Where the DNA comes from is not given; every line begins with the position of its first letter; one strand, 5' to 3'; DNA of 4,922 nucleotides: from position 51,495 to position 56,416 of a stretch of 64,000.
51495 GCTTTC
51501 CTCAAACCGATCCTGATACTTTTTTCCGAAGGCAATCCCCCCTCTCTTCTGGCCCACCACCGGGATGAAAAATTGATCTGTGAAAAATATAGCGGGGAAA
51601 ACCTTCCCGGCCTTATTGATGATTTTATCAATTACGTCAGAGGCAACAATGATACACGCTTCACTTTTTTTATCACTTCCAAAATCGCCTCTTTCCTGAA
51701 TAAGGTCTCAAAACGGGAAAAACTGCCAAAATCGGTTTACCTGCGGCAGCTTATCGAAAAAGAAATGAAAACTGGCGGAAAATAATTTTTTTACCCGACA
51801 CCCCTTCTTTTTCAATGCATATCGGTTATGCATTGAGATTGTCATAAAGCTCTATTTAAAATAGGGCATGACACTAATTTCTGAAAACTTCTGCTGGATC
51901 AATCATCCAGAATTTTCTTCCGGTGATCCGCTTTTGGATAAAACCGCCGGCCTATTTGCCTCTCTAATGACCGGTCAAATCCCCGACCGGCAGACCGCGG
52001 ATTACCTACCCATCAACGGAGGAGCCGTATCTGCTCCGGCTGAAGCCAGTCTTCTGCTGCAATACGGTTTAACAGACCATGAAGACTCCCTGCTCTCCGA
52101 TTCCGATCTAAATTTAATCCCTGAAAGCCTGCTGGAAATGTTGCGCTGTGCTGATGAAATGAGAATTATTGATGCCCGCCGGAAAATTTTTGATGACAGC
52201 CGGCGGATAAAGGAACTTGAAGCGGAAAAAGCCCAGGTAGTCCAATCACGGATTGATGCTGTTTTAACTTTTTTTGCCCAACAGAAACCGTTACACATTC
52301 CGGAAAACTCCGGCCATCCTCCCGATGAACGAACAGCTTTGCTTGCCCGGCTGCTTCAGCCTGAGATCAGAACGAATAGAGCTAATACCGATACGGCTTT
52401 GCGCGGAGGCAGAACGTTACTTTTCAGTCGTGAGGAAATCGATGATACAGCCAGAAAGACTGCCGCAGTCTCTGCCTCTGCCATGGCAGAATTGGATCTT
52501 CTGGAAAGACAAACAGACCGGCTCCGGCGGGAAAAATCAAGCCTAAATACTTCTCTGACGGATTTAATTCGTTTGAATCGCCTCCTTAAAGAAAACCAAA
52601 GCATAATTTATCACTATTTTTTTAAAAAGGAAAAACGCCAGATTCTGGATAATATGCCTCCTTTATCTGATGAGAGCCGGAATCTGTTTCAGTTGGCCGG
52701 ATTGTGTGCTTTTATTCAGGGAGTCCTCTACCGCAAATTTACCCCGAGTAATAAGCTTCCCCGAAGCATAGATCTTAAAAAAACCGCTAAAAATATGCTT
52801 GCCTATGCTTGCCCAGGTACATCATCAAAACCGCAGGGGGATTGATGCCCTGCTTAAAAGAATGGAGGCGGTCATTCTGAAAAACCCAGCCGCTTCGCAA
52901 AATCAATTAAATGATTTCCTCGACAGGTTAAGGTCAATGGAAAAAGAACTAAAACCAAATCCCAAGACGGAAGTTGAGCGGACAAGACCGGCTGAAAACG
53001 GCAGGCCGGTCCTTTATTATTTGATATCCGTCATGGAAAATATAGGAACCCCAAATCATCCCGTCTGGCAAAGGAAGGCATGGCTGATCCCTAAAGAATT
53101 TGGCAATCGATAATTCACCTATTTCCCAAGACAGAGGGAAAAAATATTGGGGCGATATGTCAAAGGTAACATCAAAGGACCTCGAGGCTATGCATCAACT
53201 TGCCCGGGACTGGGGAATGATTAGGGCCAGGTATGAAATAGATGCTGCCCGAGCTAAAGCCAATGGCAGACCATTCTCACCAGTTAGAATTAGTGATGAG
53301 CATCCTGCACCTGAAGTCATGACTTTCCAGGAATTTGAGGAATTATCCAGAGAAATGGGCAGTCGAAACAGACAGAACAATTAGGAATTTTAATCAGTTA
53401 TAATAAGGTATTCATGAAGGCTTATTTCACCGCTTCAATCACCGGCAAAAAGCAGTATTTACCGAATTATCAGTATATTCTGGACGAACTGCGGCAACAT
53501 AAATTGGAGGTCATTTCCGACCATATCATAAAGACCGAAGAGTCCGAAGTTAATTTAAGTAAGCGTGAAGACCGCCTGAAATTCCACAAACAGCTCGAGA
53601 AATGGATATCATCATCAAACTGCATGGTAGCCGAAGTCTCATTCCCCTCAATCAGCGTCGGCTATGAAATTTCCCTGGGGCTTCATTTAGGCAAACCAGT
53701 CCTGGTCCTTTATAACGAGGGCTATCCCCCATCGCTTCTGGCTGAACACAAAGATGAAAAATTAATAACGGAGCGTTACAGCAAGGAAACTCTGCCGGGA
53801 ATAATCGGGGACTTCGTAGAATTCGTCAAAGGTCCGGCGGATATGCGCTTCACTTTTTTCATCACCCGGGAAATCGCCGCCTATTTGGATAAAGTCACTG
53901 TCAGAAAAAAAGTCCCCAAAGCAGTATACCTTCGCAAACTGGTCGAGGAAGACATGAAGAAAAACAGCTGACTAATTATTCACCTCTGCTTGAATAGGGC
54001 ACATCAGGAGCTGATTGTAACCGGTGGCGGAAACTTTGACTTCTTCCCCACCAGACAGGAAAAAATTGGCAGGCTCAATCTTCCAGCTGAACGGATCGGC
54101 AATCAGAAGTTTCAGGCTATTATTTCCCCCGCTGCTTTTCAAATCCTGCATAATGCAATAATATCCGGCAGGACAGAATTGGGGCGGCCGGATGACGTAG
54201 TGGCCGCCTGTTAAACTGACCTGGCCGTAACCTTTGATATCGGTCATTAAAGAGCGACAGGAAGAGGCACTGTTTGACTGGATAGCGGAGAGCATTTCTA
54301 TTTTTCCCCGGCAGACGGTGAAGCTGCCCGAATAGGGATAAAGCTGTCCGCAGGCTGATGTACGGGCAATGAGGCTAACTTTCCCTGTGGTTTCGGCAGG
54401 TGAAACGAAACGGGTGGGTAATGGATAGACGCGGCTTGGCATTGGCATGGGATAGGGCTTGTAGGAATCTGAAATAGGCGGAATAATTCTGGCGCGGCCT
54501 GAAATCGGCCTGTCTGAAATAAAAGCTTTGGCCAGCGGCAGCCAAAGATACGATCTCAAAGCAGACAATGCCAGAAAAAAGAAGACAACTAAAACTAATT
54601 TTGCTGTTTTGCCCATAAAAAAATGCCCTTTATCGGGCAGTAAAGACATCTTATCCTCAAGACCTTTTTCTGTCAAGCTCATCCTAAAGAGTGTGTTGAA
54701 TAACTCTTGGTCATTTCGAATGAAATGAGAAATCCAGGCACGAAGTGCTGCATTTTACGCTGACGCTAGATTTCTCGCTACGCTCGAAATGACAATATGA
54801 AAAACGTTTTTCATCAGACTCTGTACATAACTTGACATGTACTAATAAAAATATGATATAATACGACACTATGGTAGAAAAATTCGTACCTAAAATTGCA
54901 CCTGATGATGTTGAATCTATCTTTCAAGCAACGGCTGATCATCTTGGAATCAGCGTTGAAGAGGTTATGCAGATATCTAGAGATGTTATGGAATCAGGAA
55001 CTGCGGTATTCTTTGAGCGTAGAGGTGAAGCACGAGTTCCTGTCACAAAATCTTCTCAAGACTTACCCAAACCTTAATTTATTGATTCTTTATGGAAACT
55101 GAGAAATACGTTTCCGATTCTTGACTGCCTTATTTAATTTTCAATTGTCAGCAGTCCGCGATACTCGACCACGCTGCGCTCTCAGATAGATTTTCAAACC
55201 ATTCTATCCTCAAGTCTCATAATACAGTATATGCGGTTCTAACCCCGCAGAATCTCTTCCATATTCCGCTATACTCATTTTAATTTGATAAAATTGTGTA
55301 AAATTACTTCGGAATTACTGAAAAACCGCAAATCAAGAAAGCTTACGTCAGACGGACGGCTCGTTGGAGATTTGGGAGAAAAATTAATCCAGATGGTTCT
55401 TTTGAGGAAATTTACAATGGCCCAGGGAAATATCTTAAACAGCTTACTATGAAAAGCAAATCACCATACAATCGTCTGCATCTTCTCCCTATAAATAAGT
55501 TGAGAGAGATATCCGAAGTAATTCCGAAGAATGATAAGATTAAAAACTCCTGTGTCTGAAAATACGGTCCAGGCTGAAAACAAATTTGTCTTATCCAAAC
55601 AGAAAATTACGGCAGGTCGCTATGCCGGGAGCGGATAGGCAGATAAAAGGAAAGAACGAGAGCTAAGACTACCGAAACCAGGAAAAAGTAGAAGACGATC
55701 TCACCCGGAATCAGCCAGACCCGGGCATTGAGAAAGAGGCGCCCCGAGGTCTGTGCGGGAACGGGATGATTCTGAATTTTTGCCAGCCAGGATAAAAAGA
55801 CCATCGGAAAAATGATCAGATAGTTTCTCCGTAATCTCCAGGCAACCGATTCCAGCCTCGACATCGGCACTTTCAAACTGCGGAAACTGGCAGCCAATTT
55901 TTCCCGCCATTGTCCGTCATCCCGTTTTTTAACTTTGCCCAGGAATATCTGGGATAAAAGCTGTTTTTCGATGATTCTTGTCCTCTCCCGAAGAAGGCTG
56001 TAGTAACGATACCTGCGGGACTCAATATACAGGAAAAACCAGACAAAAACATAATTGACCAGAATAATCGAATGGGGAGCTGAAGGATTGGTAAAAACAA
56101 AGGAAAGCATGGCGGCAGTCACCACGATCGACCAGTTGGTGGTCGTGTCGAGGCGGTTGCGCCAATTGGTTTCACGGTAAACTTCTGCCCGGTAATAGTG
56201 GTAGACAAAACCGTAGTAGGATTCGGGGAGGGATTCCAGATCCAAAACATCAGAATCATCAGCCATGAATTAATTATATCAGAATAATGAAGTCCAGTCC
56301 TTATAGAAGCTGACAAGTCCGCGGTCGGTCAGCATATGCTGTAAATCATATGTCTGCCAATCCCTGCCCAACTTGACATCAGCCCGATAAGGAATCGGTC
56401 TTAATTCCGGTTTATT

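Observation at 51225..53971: Paralogous DNPH1/RCL-like nucleotide N-hydrolase domains fused to ribbon-helix-helix tails, bracketing a disrupted unknown gene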

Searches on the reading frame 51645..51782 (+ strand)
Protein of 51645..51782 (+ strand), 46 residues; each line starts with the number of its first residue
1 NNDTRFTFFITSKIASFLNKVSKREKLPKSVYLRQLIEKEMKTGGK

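Call 60: search_solved_structures(query=A4, max_evalue=10, show_alignments=3)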
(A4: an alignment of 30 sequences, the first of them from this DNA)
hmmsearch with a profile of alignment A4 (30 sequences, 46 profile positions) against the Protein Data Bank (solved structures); distinct sequences matched with E-value up to 10: 10.
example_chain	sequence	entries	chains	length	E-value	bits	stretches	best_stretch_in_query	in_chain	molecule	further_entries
3h87_C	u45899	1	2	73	0.045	16.6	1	11-42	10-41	Putative uncharacterized protein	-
8a3k_UNK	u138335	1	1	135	0.049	16.5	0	13-24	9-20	sc-apCC-4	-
2kke_A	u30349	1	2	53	0.13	15.2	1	26-42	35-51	Uncharacterized protein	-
1b01_A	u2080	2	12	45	0.21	14.5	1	3-32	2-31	TRANSCRIPTIONAL REPRESSOR COPG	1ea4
2cpg_A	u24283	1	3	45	0.21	14.5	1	3-32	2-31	TRANSCRIPTIONAL REPRESSOR COPG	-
7by2_A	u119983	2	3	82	0.34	13.8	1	13-44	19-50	CopG family transcriptional regulator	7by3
6k9e_A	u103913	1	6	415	0.83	12.6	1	3-29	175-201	Primase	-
6k9c_A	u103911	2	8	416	0.83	12.6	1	3-29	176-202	Primase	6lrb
9n3a_A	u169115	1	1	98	1.2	12.1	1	6-39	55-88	CRISPR-associated DinG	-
9r1m_A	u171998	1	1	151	9.6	9.2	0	13-26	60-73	sc-apCC-4-LMF-1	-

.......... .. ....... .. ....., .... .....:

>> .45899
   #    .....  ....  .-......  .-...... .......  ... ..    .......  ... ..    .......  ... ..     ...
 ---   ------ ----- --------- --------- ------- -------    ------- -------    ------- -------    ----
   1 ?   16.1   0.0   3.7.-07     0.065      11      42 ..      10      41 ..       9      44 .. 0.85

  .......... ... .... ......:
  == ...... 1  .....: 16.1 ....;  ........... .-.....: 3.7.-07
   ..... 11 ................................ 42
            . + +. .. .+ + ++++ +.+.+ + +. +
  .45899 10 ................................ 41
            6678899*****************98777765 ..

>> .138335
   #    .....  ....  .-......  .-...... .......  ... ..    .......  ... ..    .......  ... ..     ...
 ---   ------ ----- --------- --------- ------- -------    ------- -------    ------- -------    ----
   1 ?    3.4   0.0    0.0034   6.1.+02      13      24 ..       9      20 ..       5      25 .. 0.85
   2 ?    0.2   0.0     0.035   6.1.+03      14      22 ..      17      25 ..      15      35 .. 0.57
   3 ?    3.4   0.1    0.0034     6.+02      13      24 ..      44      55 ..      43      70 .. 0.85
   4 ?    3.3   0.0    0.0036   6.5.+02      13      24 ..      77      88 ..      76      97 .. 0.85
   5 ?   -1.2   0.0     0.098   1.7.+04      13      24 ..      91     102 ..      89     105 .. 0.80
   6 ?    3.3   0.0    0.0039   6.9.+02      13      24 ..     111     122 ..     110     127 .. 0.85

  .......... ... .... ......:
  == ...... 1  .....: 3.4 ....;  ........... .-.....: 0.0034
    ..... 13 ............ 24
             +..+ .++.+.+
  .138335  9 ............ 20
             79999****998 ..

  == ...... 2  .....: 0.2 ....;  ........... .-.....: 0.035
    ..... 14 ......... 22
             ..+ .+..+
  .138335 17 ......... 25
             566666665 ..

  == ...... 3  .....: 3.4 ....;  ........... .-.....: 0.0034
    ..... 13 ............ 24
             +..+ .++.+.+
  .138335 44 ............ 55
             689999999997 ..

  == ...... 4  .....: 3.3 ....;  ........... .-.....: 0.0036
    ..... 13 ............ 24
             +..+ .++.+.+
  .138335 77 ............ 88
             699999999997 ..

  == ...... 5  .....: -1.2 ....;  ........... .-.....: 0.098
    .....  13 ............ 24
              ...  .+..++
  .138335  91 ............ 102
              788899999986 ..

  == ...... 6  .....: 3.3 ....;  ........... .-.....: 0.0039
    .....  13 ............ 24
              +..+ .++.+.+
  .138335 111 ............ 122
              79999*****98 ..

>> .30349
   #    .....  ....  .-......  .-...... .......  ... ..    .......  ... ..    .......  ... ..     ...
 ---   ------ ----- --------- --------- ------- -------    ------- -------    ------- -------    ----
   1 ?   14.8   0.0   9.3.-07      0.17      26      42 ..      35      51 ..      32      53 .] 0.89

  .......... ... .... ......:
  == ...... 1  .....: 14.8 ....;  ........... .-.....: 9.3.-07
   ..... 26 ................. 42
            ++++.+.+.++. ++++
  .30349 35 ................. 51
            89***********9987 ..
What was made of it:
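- On Ribbon-helix-helix DNA-binding domain (PF12651 RHH_3; CopG/Arc/MetJ class): A profile of the tail gives weak hits to CopG and other RHH chains (E 0.05-0.3, call 60).
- A profile of the C-terminal tail gives weak hits to CopG, CopG-family and antitoxin RHH structures (call 60).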

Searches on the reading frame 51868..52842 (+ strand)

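Call 4: search_protein_families(library=pfam, proteins=[window:51868-52842:+], max_evalue=1)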
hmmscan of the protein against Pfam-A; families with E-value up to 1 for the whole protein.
window:51868-52842:+ (325 aa): 2 families
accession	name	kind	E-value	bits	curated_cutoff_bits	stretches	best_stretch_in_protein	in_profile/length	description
PF21600.2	ZSWIM1-3_helical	-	0.064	13.7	27.3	1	195-239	70-114/126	ZSWIM1/3, helical domain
PF08072.16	BDHCT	-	0.081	13.4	25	0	84-108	15-40/41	BDHCT (NUC031) domain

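Call 5: search_protein_families(library=ncbifam, proteins=[window:51868-52842:+], max_evalue=1)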
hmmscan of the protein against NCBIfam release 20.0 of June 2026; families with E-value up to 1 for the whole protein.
window:51868-52842:+ (325 aa): 0 families

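Call 6: search_protein_families(library=padloc, proteins=[window:51868-52842:+], max_evalue=1)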
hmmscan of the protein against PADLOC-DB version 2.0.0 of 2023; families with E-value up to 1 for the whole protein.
window:51868-52842:+ (325 aa): 0 families

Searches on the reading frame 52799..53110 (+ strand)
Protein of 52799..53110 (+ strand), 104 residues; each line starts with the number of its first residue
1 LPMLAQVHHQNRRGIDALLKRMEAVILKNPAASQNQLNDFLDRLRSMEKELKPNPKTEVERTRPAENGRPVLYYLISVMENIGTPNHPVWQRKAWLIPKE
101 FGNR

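Call 4: search_protein_families(library=pfam, proteins=[window:52799-53110:+], max_evalue=1)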
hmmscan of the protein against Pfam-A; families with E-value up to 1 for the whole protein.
window:52799-53110:+ (104 aa): 2 families
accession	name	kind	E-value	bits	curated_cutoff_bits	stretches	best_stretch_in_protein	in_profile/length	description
PF18426.6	Tli4_C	-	0.16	12.6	25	1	12-89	49-119/161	Tle cognate immunity protein 4 C-terminal domain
PF07586.16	HXXSHH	-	0.23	11.4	30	1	9-63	162-222/307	Protein of unknown function (DUF1552)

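Call 5: search_protein_families(library=ncbifam, proteins=[window:52799-53110:+], max_evalue=1)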
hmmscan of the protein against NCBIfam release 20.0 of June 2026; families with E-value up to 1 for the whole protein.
window:52799-53110:+ (104 aa): 0 families

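Call 6: search_protein_families(library=padloc, proteins=[window:52799-53110:+], max_evalue=1)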
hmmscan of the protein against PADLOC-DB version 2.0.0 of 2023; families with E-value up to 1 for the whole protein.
window:52799-53110:+ (104 aa): 0 families

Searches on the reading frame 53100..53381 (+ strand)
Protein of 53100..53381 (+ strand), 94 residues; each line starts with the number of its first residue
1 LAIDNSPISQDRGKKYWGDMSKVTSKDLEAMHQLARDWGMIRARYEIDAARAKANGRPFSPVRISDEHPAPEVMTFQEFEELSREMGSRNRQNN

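Call 4: search_protein_families(library=pfam, proteins=[window:53100-53381:+], max_evalue=1)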
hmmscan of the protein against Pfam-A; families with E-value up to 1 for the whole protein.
window:53100-53381:+ (94 aa): 0 families

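Call 5: search_protein_families(library=ncbifam, proteins=[window:53100-53381:+], max_evalue=1)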
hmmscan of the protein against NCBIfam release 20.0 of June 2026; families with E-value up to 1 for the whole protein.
window:53100-53381:+ (94 aa): 1 family
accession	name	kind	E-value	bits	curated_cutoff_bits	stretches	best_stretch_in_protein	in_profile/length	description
TIGR00624.1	tag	subfamily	0.078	12.7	232.5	1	19-55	63-99/179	DNA-3-methyladenine glycosylase I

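Call 6: search_protein_families(library=padloc, proteins=[window:53100-53381:+], max_evalue=1)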
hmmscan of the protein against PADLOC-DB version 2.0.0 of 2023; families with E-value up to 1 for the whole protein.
window:53100-53381:+ (94 aa): 0 families

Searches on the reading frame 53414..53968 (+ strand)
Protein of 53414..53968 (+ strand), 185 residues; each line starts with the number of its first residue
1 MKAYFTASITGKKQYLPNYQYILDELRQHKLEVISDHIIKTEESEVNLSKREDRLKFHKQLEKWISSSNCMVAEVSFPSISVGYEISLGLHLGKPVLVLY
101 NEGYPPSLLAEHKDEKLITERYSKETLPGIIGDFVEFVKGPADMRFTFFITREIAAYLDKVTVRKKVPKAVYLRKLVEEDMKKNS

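Call 4: search_protein_families(library=pfam, proteins=[window:53414-53968:+], max_evalue=1)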
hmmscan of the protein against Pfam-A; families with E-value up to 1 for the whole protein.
window:53414-53968:+ (185 aa): 2 families
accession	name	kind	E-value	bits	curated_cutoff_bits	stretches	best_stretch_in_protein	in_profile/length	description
PF05014.21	Nuc_deoxyrib_tr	-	1.7e-05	25.4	28.8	1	4-105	2-102/117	Nucleoside 2-deoxyribosyltransferase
PF12651.13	RHH_3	-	0.0082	16.5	21.6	1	145-178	4-37/44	Ribbon-helix-helix domain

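Call 5: search_protein_families(library=ncbifam, proteins=[window:53414-53968:+], max_evalue=1)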
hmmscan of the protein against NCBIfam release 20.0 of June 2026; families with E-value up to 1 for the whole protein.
window:53414-53968:+ (185 aa): 0 families

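Call 6: search_protein_families(library=padloc, proteins=[window:53414-53968:+], max_evalue=1)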
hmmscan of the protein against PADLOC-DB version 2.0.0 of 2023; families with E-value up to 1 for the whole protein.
window:53414-53968:+ (185 aa): 0 families

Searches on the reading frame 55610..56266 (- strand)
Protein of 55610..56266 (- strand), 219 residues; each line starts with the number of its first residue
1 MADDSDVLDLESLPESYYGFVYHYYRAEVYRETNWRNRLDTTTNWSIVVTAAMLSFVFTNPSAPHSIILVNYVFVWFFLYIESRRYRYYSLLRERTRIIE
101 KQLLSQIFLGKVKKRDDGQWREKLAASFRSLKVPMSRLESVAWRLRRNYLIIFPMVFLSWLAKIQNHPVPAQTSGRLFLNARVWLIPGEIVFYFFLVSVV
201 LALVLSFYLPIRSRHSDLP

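Call 48: search_protein_families(library=pfam, proteins=[window:55610-56266:-], max_evalue=0.001)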
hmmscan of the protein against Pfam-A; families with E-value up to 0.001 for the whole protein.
window:55610-56266:- (219 aa): 1 family
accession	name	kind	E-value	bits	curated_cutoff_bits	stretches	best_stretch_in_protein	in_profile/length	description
PF10028.14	DUF2270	-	3.6e-54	183.6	25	1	23-205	2-183/184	Predicted integral membrane protein (DUF2270)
